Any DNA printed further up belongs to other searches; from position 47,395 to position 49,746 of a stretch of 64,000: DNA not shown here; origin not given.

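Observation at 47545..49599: Roadblock/longin-like domain fused to a roughly 550-aa coiled coil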

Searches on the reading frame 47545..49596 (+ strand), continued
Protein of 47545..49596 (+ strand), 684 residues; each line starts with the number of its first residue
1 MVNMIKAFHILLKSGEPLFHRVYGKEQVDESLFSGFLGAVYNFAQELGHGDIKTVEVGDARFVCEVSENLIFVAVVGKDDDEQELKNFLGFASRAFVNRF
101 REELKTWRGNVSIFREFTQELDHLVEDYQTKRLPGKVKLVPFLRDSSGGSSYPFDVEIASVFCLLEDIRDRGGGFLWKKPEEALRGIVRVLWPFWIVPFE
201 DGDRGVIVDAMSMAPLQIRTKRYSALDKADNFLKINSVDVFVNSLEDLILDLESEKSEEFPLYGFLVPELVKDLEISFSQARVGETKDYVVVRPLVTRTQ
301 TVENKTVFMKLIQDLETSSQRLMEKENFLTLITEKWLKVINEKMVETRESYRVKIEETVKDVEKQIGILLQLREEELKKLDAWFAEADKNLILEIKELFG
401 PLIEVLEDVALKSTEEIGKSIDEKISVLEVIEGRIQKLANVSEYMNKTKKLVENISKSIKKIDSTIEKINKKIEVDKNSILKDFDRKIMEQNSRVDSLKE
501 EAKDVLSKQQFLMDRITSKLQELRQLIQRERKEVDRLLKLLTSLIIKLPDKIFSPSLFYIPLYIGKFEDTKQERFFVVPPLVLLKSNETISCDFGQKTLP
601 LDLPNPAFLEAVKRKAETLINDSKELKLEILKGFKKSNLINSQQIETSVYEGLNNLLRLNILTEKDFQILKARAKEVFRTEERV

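Call 48: predict_structure(alignment_id=A2)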
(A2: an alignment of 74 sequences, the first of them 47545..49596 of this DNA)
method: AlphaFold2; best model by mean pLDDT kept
length: 684 residues; sequences in the alignment: 74
mean_pLDDT: 90.6   pTM: 0.72
mean pLDDT of the five models: 90.6, 89.6, 89.6, 88.3, 87.3
residues with pLDDT >= 90: 499; 70-90: 143; 50-70: 36; < 50: 6
segments of 3 or more residues with pLDDT < 50: none
pLDDT, mean of each block of 10 residues (from residue 1): 78 91 78 73 66 83 92 90 90 96 95 95 84 81 89 97 97 91 97 96 95 94 91 92 96 94 94 92 92 91 95 97 96 97 98 98 97 96 91 88 79 62 59 73 81 88 91 94 97 97 98 98 97 97 95 92 97 96 90 93 89 93 95 96 97 97 98 93 53
secondary structure, 60 per line:
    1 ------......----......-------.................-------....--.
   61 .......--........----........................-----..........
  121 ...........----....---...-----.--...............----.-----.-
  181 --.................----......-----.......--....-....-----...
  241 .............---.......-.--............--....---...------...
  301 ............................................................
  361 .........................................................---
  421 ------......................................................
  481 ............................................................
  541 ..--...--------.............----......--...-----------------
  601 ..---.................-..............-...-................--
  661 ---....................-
elements in order: E7-12 E17-22 H30-46 E54-57 E60-67 E70-77 H82-105 H111-131 E136-139 E143-145 H154-168 E183-199 E204-209 E215-221 H224-227 H229-232 H238-253 E257-263 H268-279 E282-285 E289-291 H298-417 H427-542 E545-547 E556-568 E573-578 E581-583 H606-622 H624-637 H643-658 H664-683

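Call 51: fold_search(model_id=the predicted structure, library=pdb)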
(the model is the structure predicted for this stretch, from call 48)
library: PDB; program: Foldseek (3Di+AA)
matches with E <= 10: 1174; with E <= 0.001: 45
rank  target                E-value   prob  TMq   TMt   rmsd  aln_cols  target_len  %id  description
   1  4p6z_M                7.2e-06  1.00  0.15  0.24  24.0       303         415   19  Crystal structure of the human BST2 cytoplasmic domain and the HIV-1 Vpu cytoplasmic domain bound to the clathrin adap (released 2014-05-21)
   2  3tjz_C                3.7e-05  1.00  0.13  0.53   3.5       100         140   19  Crystal Structure of Arf1 Bound to the gamma/zeta-COP Core Complex (released 2012-02-22)
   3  9ddt_B                3.9e-05  1.00  0.13  0.59   6.2       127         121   13  AAGAB pseudoGTPase domain in complex with AP-1 clathrin adaptor complex sigma 3 subunit (released 2025-07-16)
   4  7q3e_C                5.1e-05  1.00  0.16  0.27  10.8       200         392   18  Structure of the mouse CPLANE-RSG1 complex (released 2022-04-06)
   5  9l0d_A                5.1e-05  1.00  0.13  0.21  11.8       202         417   15  Cryo-EM structure of the human MON1A/CCZ1/C18orf8 complex (released 2025-03-19)
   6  5mu7_B                6.3e-05  1.00  0.14  0.52   4.8       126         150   17  Crystal Structure of the beta/delta-COPI Core Complex (released 2017-06-28)
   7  8t1o_M                6.7e-05  1.00  0.15  0.24  22.3       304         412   12  AP2 bound to MSP2N2 nanodisc with Tgn38 cargo peptide; composite map (released 2023-07-12)
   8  7og1_MMM              7.1e-05  1.00  0.14  0.23  22.1       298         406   11  AP2 clathrin adaptor core in complex with cargo peptide and FCHO2 (released 2022-06-01)
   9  9qpq_P                7.5e-05  1.00  0.14  0.55   5.9       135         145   17  The structure of the COPI leaf bound to GOLPH3 (released 2025-10-22)
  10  8c7g_C                7.5e-05  1.00  0.15  0.24  11.2       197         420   15  Drosophila melanogaster Rab7 GEF complex Mon1-Ccz1-Bulli (released 2023-05-17)
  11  8jbe_C                8.3e-05  1.00  0.16  0.25  11.0       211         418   15  CryoEM Structure of metazoan Mon1-Ccz1-RMC1 complex (released 2024-05-08)
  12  7qla_A                8.8e-05  1.00  0.15  0.22  12.4       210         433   13  Structure of the Rab GEF complex Mon1-Ccz1 (released 2022-02-09)
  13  9qpq_L                1.1e-04  1.00  0.14  0.40   5.4       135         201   18  The structure of the COPI leaf bound to GOLPH3 (released 2025-10-22)
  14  9lol_B                1.2e-04  1.00  0.14  0.22  11.6       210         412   16  Cryo-EM structure of human MON1A-CCZ1-RAB7A (released 2025-12-03)
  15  9c58_M                1.2e-04  1.00  0.14  0.65   4.3       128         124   17  AP-3 bound to myristoylated Arf1 (Q71L) (released 2024-12-18)
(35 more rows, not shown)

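Call 63: find_encoding_contigs(protein=P0177, flank=10000, max_places=3)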
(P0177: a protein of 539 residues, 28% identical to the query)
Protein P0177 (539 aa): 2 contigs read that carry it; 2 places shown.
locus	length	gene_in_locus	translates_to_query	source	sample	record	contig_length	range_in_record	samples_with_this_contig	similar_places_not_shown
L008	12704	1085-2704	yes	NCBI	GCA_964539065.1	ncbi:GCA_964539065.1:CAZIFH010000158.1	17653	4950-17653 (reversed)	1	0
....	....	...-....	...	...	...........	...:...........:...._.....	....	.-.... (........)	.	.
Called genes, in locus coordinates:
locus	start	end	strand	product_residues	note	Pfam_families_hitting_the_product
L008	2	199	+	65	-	?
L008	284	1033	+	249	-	PF00483:NTP_transferase, PF12804:NTP_transf_3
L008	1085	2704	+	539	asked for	-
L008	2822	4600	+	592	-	-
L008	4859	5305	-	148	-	PF08973:TM1506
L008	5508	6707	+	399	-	PF01321:Creatinase_N (weak), PF00557:Peptidase_M24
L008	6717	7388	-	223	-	PF01871:AMMECR1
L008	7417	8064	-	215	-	PF00227:Proteasome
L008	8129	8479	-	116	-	PF01035:DNA_binding_1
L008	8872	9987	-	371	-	PF00583:Acetyltransf_1, PF13673:Acetyltransf_10 (weak), PF13508:Acetyltransf_7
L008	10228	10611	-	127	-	PF07892:DUF1667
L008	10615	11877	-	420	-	PF00070:Pyr_redox (faint), PF00890:FAD_binding_2 (faint), PF07992:Pyr_redox_2, PF12831:FAD_oxidored (weak), PF13738:Pyr_redox_3 (weak)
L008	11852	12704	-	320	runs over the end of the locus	PF01266:DAO, PF04324:Fer2_BFD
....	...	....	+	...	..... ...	-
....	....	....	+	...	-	?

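Call 73: list_cluster_members(proteins=[P0024, P0028, P0043, P0055, P0056, P0029, P0042, P0059, P0102, P0069])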
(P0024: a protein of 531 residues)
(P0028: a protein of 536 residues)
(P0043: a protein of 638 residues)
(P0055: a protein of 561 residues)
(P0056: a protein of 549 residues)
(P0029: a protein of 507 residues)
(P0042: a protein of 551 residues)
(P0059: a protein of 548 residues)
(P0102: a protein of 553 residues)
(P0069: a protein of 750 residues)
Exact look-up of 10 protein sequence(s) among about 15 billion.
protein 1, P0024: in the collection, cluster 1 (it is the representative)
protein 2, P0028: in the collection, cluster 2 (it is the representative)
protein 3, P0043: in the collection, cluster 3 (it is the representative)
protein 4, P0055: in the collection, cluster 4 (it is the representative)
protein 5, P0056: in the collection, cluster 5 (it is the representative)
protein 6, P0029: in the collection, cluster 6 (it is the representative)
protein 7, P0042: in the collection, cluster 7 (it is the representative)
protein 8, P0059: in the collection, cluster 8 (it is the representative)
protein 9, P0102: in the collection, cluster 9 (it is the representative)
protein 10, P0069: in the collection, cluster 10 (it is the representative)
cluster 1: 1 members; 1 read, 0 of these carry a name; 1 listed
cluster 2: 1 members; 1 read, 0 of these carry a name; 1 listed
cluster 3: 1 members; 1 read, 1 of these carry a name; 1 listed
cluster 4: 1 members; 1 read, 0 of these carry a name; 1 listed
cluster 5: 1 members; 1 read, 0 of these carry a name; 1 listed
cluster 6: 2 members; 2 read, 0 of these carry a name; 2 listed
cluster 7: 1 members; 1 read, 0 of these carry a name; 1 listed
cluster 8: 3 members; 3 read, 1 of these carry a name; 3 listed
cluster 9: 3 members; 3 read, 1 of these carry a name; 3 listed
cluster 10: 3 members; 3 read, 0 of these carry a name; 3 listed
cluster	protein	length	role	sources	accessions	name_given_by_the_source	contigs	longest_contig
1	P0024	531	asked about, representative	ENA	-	-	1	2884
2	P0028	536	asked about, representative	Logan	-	-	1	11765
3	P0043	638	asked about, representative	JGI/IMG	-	hypothetical protein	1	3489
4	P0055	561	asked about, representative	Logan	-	-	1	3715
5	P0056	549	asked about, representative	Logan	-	-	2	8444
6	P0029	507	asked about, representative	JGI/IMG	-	-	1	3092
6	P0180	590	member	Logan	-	-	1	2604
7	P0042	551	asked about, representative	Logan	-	-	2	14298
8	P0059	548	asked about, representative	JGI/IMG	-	-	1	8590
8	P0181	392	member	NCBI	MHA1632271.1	MAG: hypothetical protein ACTSXC_05615, partial [Candidatus Freyarchaeota archaeon]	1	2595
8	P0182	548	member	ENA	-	-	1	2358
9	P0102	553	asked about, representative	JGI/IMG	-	-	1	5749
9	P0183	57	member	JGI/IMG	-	hypothetical protein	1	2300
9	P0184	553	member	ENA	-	-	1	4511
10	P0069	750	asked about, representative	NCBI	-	-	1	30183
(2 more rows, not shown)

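Call 74: find_encoding_contigs(protein=P0033, flank=8000, max_places=2)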
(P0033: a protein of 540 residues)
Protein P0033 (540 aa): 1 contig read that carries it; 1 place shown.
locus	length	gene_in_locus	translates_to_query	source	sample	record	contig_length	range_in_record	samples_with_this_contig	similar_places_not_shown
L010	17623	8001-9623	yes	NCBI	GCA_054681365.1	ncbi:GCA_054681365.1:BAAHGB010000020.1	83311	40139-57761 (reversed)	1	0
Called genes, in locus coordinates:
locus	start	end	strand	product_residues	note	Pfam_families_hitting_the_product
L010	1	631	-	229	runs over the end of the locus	PF01022:HTH_5 (weak), PF12840:HTH_20, PF13412:HTH_24 (faint), PF24266:HTH_HVO_0163_N, PF01978:TrmB (faint), PF10711:DUF2513 (faint), PF12802:MarR_2 (weak), PF12840:HTH_20 (weak), +3 more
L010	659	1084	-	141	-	-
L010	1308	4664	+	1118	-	-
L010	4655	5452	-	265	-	PF01569:PAP2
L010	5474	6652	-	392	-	PF05343:Peptidase_M42 (faint), PF04389:Peptidase_M28, PF05450:Nicastrin (weak), PF01546:Peptidase_M20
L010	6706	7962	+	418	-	PF00330:Aconitase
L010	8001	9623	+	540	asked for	-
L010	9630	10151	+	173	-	PF00694:Aconitase_C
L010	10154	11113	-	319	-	PF01937:ARMT1-like_dom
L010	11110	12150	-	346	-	PF04015:DUF362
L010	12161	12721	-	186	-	PF01966:HD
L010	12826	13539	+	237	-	PF00005:ABC_tran, PF02463:SMC_N (weak), PF13304:AAA_21 (faint)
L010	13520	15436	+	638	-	PF02687:FtsX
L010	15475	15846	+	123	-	-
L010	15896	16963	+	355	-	-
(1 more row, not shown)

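Call 75: find_encoding_contigs(protein=P0031, flank=8000, max_places=2)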
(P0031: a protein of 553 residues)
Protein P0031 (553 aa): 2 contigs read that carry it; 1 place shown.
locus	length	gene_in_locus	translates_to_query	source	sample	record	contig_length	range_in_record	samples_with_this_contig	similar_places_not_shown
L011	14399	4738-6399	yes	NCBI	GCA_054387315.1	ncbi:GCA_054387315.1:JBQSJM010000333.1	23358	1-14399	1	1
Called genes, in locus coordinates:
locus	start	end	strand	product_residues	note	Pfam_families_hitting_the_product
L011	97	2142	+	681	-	PF00724:Oxidored_FMN, PF01266:DAO (faint), PF13434:Lys_Orn_oxgnase (faint), PF00890:FAD_binding_2 (weak), PF03486:HI0933_like (weak), PF07992:Pyr_redox_2, PF12831:FAD_oxidored (weak), PF13450:NAD_binding_8, +3 more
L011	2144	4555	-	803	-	-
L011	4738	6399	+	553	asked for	-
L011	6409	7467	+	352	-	-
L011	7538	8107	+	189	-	-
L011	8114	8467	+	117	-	-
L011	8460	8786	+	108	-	-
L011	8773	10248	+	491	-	PF04055:Radical_SAM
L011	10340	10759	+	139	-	-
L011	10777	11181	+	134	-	-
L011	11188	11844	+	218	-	PF06160:EzrA (faint)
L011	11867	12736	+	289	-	PF13240:Zn_Ribbon_1 (weak), PF13248:Zn_ribbon_3 (weak)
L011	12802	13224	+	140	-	-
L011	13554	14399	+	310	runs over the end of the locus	PF12801:Fer4_5, PF00037:Fer4 (faint), PF12837:Fer4_6 (faint), PF13187:Fer4_9 (weak), PF13237:Fer4_10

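Call 76: find_encoding_contigs(protein=P0042, flank=8000, max_places=2)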
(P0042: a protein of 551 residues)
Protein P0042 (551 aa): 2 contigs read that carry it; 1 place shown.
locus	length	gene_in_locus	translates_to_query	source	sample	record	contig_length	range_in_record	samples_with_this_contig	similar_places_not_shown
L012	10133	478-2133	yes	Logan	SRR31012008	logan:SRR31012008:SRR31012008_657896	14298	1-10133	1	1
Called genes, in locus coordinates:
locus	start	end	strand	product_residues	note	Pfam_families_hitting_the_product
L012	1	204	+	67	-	?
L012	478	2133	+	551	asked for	-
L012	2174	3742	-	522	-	PF00324:AA_permease, PF13520:AA_permease_2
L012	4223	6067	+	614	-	PF02730:AFOR_N, PF01314:AFOR_C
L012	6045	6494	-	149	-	PF00571:CBS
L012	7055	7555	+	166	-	-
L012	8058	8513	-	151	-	PF04073:tRNA_edit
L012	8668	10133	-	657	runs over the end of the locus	PF00211:Guanylate_cyc, PF25062:ARM_TT21_N (faint), PF25063:ARM_TT21_C (faint), PF13424:TPR_12 (faint), PF21033:RMD1-3 (faint), PF07719:TPR_2 (faint), PF13181:TPR_8 (faint), PF13414:TPR_11 (faint), +4 more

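Call 77: find_encoding_contigs(protein=P0028, flank=8000, max_places=2)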
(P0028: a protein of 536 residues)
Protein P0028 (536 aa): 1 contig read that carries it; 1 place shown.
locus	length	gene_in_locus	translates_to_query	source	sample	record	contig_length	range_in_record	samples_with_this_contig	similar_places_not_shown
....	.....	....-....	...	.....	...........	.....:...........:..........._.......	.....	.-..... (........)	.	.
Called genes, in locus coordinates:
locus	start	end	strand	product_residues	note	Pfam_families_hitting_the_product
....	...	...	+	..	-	-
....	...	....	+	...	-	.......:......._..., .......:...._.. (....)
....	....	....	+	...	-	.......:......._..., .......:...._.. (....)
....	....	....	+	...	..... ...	-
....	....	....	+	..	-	-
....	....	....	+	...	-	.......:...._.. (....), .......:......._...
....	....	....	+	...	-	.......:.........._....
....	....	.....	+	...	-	-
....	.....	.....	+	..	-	?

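Call 78: find_encoding_contigs(protein=P0172, flank=8000, max_places=2)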
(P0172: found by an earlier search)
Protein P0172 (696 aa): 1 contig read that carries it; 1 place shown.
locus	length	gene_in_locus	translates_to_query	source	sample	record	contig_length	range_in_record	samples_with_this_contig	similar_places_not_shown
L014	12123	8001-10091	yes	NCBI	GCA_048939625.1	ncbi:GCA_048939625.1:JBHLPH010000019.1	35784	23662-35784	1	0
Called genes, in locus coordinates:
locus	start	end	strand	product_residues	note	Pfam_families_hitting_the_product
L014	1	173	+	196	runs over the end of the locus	PF00293:NUDIX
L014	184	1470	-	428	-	PF12773:DZR, PF13240:Zn_Ribbon_1 (weak), PF13248:Zn_ribbon_3 (faint), PF17032:Zn_ribbon_15 (faint), PF18912:DZR_2 (faint), PF12773:DZR, PF13240:Zn_Ribbon_1 (weak), PF12773:DZR, +1 more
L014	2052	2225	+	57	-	-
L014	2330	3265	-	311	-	-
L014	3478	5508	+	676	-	PF16254:DUF4910, PF04389:Peptidase_M28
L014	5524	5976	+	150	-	-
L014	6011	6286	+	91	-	PF12773:DZR (faint), PF13248:Zn_ribbon_3 (faint), PF13240:Zn_Ribbon_1 (faint)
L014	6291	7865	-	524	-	-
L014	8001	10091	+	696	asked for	-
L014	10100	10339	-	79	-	-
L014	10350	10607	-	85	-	-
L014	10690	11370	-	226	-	-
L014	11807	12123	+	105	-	?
